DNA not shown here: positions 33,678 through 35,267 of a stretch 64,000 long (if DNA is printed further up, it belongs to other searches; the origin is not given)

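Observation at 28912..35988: Uncharacterised operon: 1073-aa helical protein, SBD-less Hsp70/actin-fold ATPase and TPR protein, downstream of a coiled-coil pyruvyl-transferase-like gene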

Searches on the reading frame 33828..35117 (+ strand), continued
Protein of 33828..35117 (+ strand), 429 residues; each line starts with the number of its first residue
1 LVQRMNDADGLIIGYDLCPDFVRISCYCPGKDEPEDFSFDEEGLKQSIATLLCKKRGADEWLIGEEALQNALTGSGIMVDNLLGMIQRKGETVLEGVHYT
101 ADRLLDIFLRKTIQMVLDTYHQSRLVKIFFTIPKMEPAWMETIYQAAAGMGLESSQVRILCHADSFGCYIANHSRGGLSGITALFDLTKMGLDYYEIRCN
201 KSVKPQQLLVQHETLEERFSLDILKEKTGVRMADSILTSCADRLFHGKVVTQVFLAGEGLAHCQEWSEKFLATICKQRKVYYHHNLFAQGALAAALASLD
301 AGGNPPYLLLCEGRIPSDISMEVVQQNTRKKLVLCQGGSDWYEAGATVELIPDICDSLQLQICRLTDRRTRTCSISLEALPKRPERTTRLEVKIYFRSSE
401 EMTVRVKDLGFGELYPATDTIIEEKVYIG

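Call 49: search_protein_families(library=pfam, alignment_id=A1, max_evalue=1)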
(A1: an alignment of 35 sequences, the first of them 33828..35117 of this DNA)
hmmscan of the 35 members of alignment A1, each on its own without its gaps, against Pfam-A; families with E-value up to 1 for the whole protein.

A. member 1, window:33828-35117:+ (429 aa): 1 family
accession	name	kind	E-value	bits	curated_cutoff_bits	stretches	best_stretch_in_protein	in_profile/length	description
PF18980.5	DUF5716_C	-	2.9e-79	266.5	34.7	1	127-426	1-294/296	Family of unknown function (DUF5716) C-terminal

B. families by the number of members that match (of 35 scanned): 14 families
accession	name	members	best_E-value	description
PF18980.5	DUF5716_C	35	7.2e-104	Family of unknown function (DUF5716) C-terminal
PF10802.14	DUF2540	2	0.11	Protein of unknown function (DUF2540)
PF03808.19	Glyco_tran_WecG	2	0.19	Glycosyl transferase WecG/TagA/CpsF family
PF09730.14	BicD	1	0.022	Microtubule-associated protein Bicaudal-D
PF04239.17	DUF421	1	0.047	YetF C-terminal domain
PF08967.16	ENCP4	1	0.055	Putative type 4B encapsulin shell protein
PF03324.19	Herpes_HEPA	1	0.061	Herpesvirus DNA helicase/primase complex associated protein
PF06475.18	Glycolipid_bind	1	0.064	Putative glycolipid-binding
PF09457.15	RBD-FIP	1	0.091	FIP domain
PF19425.4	Csd3_N2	1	0.19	Csd3 second domain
PF16103.11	DUF4822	1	0.2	Domain of unknown function (DUF4822)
PF23822.1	DUF7192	1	0.26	Domain of unknown function (DUF7192)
PF07347.17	CI-B14_5a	1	0.29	NADH:ubiquinone oxidoreductase subunit B14.5a (Complex I-B14.5a)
PF23118.1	zf-C2H2_STOP2_C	1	0.54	STOP2-like, C2H2-type zinc finger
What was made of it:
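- Closest known: DnaK and canonical bacterial Hsp70. Different: It falls below the Pfam HSP70 threshold (call 49).
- Single-sequence searches do not reach Pfam HSP70 (call 49).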

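Call 54: find_encoding_contigs(protein=P0005, flank=10000, max_places=2)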
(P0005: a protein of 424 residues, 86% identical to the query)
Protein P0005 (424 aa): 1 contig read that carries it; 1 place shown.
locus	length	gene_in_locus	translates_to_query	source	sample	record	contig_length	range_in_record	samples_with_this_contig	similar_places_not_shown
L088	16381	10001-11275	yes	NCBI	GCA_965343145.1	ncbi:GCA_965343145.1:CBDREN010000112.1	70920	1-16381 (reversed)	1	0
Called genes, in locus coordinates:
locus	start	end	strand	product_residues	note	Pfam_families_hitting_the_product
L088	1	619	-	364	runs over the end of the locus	PF03807:F420_oxidored (weak), PF02153:PDH_N, PF20463:PDH_C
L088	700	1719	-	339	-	PF18152:DAHP_snth_FXD, PF00793:DAHP_synth_1, PF03102:NeuB (weak)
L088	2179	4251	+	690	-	PF00009:GTP_EFTU, PF03144:GTP_EFTU_D2, PF22042:EF-G_D2, PF14492:EFG_III, PF16658:RF3_C (weak), PF03764:EFG_IV, PF00679:EFG_C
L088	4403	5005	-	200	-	PF02589:LUD_dom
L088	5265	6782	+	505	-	PF04230:PS_pyruv_trans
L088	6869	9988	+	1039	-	PF18984:DUF5717_N, PF18983:DUF5717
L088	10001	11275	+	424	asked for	PF18980:DUF5716_C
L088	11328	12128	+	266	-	PF13424:TPR_12 (faint), PF14559:TPR_19 (faint), PF25068:ARM_TT21_4th (faint)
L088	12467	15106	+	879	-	PF00133:tRNA-synt_1, PF01406:tRNA-synt_1e (faint), PF09334:tRNA-synt_1g, PF13603:tRNA-synt_1_2 (weak), PF09334:tRNA-synt_1g (weak), PF08264:Anticodon_1, PF10458:Val_tRNA-synt_C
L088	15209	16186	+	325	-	PF08443:RimK (faint)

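Call 55: find_encoding_contigs(protein=P0010, flank=10000, max_places=2)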
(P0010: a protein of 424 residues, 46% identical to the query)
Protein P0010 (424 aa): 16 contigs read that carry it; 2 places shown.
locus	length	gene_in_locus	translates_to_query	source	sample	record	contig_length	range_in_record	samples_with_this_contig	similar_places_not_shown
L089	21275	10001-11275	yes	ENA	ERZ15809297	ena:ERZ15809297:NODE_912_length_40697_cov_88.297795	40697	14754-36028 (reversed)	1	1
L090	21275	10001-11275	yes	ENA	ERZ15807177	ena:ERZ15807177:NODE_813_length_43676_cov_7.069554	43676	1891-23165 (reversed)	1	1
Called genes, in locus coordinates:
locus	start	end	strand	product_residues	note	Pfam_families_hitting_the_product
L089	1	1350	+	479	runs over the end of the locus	PF02386:TrkH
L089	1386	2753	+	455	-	PF01554:MatE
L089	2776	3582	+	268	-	PF02110:HK, PF01256:Carb_kinase, PF08543:Phos_pyr_kin (weak)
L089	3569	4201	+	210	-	PF02581:TMP-TENI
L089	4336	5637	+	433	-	PF00501:AMP-binding, PF04443:LuxE (weak), PF14535:AMP-binding_C_2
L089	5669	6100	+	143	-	PF01842:ACT, PF13291:ACT_4 (faint), PF19571:ACT_8, PF22629:ACT_AHAS_ss (faint)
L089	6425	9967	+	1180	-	PF18984:DUF5717_N, PF18983:DUF5717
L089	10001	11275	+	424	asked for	PF18980:DUF5716_C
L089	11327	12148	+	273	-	-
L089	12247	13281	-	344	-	PF01757:Acyl_transf_3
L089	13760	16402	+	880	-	PF00133:tRNA-synt_1, PF01406:tRNA-synt_1e (faint), PF09334:tRNA-synt_1g, PF13603:tRNA-synt_1_2, PF09334:tRNA-synt_1g, PF08264:Anticodon_1, PF10458:Val_tRNA-synt_C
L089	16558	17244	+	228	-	PF01522:Polysacc_deac_1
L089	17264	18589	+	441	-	PF01078:Mg_chelatase (faint), PF05496:RuvB_N, PF00004:AAA, PF07724:AAA_2 (weak), PF07728:AAA_5 (weak), PF13173:AAA_14, PF16193:AAA_assoc_2, PF12002:MgsA_C, +1 more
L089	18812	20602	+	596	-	PF01321:Creatinase_N, PF16189:Creatinase_N_2, PF00557:Peptidase_M24, PF16188:Peptidase_M24_C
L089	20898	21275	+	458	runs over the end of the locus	PF02127:Peptidase_M18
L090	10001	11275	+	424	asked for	PF18980:DUF5716_C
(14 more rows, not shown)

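Call 57: list_cluster_members(proteins=[P0005, P0013, P0035, P0047, P0048, P0052, P0057, P0062, P0067, P0068])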
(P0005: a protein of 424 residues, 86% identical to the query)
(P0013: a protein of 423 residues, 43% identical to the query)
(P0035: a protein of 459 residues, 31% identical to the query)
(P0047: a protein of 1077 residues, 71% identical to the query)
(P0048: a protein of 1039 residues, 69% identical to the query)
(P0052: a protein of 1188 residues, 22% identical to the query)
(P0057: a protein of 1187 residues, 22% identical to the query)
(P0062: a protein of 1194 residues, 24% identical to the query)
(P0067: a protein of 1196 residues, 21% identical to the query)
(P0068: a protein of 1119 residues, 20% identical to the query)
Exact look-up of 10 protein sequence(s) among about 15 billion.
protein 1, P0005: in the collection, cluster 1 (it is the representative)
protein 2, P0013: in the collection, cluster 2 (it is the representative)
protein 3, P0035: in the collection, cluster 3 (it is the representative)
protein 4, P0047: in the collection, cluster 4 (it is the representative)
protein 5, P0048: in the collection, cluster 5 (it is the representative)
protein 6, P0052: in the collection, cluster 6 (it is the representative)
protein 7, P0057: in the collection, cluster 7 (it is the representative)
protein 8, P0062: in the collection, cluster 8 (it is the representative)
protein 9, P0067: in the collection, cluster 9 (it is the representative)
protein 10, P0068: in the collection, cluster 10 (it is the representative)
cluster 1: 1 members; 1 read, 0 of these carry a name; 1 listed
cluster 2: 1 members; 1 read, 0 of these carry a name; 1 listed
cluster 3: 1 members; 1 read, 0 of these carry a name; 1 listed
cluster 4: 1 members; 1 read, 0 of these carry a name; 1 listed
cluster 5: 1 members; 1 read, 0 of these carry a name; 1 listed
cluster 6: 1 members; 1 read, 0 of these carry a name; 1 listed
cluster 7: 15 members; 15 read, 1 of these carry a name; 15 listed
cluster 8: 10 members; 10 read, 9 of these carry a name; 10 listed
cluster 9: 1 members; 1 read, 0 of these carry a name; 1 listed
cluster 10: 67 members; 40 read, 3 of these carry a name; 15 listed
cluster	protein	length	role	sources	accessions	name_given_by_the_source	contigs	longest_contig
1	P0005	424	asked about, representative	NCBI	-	-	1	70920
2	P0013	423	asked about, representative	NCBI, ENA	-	-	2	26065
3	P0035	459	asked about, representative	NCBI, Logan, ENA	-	-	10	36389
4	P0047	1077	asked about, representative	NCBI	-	-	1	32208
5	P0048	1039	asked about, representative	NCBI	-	-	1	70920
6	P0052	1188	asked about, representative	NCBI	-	-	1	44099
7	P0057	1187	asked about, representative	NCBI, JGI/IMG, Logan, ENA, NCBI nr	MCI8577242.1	MAG: hypothetical protein HFG64_06960 [Lachnospiraceae bacterium] | hypothetical protein [Lachnospiraceae bacterium]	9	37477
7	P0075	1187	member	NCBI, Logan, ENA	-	-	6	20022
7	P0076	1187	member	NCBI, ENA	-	-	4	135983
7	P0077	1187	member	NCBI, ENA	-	-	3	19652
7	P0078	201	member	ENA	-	-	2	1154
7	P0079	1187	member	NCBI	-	-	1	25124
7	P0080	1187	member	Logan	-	-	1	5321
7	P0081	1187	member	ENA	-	-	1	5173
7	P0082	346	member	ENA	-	-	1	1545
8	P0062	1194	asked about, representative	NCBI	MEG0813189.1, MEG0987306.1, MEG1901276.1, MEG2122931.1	MAG: DUF5717 family protein [Clostridium sp.]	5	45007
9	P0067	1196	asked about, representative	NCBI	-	-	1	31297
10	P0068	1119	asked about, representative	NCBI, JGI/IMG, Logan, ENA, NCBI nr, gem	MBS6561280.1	MAG: hypothetical protein KH355_13580 [Clostridiales bacterium] | hypothetical protein [Clostridiales bacterium]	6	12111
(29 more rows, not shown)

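Call 75: fold_search(model_id=the predicted structure, library=pdb)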
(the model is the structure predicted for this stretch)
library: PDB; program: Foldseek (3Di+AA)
matches with E <= 10: 1207; with E <= 0.001: 448
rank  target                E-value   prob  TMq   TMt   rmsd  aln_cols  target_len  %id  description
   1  4ani_C                1.9e-19  1.00  0.49  0.42  20.9       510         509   14  Structural basis for the intermolecular communication between DnaK and GrpE in the DnaK chaperone system from Geobacil (released 2012-05-23)
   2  9a5j_A                6.3e-19  1.00  0.56  0.41   8.9       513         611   15  Integrative model of DNAK-GUDB by crosslinking MS and deep learning (released 2024-09-18)
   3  2v7y                  7.1e-19  1.00  0.49  0.43  22.0       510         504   14  Crystal structure of the molecular chaperone DnaK from Geobacillus kaustophilus HTA426 in post-ATP hydrolysis state (released 2008-04-08)
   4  7kru_A                7.9e-18  1.00  0.63  0.52   7.3       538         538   13  Stimulating state of a truncated Hsp70 DnaK fused with a substrate peptide (released 2021-09-15)
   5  7krv_A                9.4e-18  1.00  0.63  0.52   7.3       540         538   12  Stimulating state of disulfide-bridged Hsp70 DnaK (released 2021-09-15)
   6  7krv_B                1.2e-17  1.00  0.63  0.51   7.1       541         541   12  Stimulating state of disulfide-bridged Hsp70 DnaK (released 2021-09-15)
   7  7kru_B                2.0e-17  1.00  0.63  0.52   6.7       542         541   13  Stimulating state of a truncated Hsp70 DnaK fused with a substrate peptide (released 2021-09-15)
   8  5obu                  2.5e-17  1.00  0.47  0.39  21.5       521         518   12  Mycoplasma genitalium DnaK deletion mutant lacking SBDalpha in complex with AMPPNP. (released 2018-05-09)
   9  7kzu                  5.2e-17  1.00  0.56  0.47   9.7       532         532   13  Quasi-intermediate state (Q) of a truncated Hsp70 DnaK fused with a substrate peptide (released 2021-05-12)
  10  7o6r                  6.6e-17  1.00  0.51  0.42  13.9       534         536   11  Crystal structure of bovine Hsc70(aa1-554)E213A/D214A in complex with 1H-Indazole (released 2022-05-04)
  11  7kzi_A                7.0e-17  1.00  0.56  0.42   9.1       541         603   13  Intermediate state (QQQ) of near full-length DnaK alternatively fused with a substrate peptide (released 2021-05-12)
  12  1yuw                  1.7e-16  1.00  0.50  0.40  14.4       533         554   12  crystal structure of bovine hsc70(aa1-554)E213A/D214A mutant (released 2005-10-04)
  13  5obv                  1.8e-16  1.00  0.48  0.41  20.2       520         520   12  Mycoplasma genitalium DnaK deletion mutant lacking SBDalpha in complex with ADP and Pi. (released 2018-05-09)
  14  4ani_H                2.0e-16  1.00  0.50  0.44  20.4       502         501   13  Structural basis for the intermolecular communication between DnaK and GrpE in the DnaK chaperone system from Geobacil (released 2012-05-23)
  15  7ko2_B                2.6e-16  1.00  0.56  0.42   9.9       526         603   13  Restraining state of near full-length Hsp70 DnaK (released 2021-09-15)
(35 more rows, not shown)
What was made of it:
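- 33828..35117 (+): DUF5716: divergent lid-less Hsp70 paralogue. Actin-fold nucleotide-binding domain at aa 10-300 (33855-34727). Hydrophobic linker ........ at aa 307-314, at the start of the SBD-beta region. SBD-beta-like sandwich at aa 307-427 (34746-35108). No SBD-alpha lid. The start may instead be the ATG at 33840. Foldseek: the top 50 hits are all NBD+SBD-beta Hsp70 chains, best E 1.9e-19, TMq 0.63 to docked DnaK 7kru (call 75).
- On Hsp70 superfamily: Foldseek end-to-end alignments with NBD+SBD-beta chains; all top 50 hits are two-domain Hsp70s (call 75).
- Closest known: DnaK and canonical bacterial Hsp70. Same: The whole protein aligns with lid-truncated DnaK structures (call 75).
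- Checked: Foldseek aligns the whole protein end to end with NBD+SBD-beta Hsp70 chains (E 1.9e-19, 510 columns against a 509-residue DnaK; all top 50 hits are two-domain Hsp70s, call 75).
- Foldseek gives end-to-end alignment with NBD+SBD-beta chains (call 75).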

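Call 76: search_protein_families(library=pfam, proteins=[L081:3862-4392:-, L017:11991-13091:+, L017:13109-14299:+], max_evalue=0.01)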
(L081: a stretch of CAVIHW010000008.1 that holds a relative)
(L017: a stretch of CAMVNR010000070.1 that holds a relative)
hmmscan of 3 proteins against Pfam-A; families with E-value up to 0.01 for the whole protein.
L081:3862-4392:- (176 aa): 2 families
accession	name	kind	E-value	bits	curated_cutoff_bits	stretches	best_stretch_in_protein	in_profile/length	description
PF14277.12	DUF4364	-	2.8e-62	209.8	26.9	1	9-170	1-162/162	Domain of unknown function (DUF4364)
PF14947.12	HTH_45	-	0.00037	20.9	25.5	1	40-83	32-71/77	Winged helix-turn-helix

L017:11991-13091:+ (366 aa): 1 family
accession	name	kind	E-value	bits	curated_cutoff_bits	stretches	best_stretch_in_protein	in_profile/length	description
PF10112.14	Halogen_Hydrol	-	1.1e-14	55.3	29.8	1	213-346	56-190/191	5-bromo-4-chloroindolyl phosphate hydrolysis protein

L017:13109-14299:+ (396 aa): 1 family
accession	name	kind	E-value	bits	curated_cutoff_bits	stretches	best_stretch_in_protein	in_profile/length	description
PF05816.16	TelA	-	9.5e-119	396.8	30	1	66-391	1-331/332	Toxic anion resistance protein (TelA)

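Call 77: search_protein_families(library=phrogs, proteins=[window:33828-35117:+], max_evalue=0.001)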
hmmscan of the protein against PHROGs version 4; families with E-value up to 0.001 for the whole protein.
window:33828-35117:+ (429 aa): 0 families

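Call 78: search_dna_similar(query=window:33828-35117:+, collection=plasmids, mode=protein, max_evalue=0.001, max_rows=10)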
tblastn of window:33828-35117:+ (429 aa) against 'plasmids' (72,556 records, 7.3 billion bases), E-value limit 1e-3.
No match.

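Call 79: search_dna_similar(query=window:33828-35117:+, collection=phages, mode=protein, max_evalue=0.001, max_rows=10)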
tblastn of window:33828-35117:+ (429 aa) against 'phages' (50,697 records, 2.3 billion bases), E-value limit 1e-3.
Records with a match: 4; places in all: 4; records where one place covers at least 80% of the query: 3.
Best place of each record, by identity: <60% 4.
By first word of the organism name: Bacteriophage 4.
By host as written in the record: - 4.
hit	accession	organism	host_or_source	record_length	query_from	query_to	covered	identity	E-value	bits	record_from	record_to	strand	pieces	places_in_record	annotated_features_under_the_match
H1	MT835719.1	Bacteriophage sp.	human fecal samples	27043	13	423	96%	26.4%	1e-31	133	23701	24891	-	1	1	record has no annotation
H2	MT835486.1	Bacteriophage sp.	human fecal samples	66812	4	426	99%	24.6%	1e-39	157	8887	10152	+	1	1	record has no annotation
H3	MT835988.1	Bacteriophage sp.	human fecal samples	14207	11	426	97%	24.6%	2e-33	139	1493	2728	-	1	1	record has no annotation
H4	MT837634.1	Bacteriophage sp.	human fecal samples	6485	110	418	72%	20.3%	6e-7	58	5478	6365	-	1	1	record has no annotation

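Call 80: get_annotated_region(hit=H2, flank=9000)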
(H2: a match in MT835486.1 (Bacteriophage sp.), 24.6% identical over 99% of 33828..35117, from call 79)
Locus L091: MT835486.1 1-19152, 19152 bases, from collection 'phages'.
description: UNVERIFIED: Bacteriophage sp. clone scaffold_23 genomic sequence.
organism: Bacteriophage sp. (NCBI taxid 38018)
taxonomy: Viruses
host: -; source: human fecal samples; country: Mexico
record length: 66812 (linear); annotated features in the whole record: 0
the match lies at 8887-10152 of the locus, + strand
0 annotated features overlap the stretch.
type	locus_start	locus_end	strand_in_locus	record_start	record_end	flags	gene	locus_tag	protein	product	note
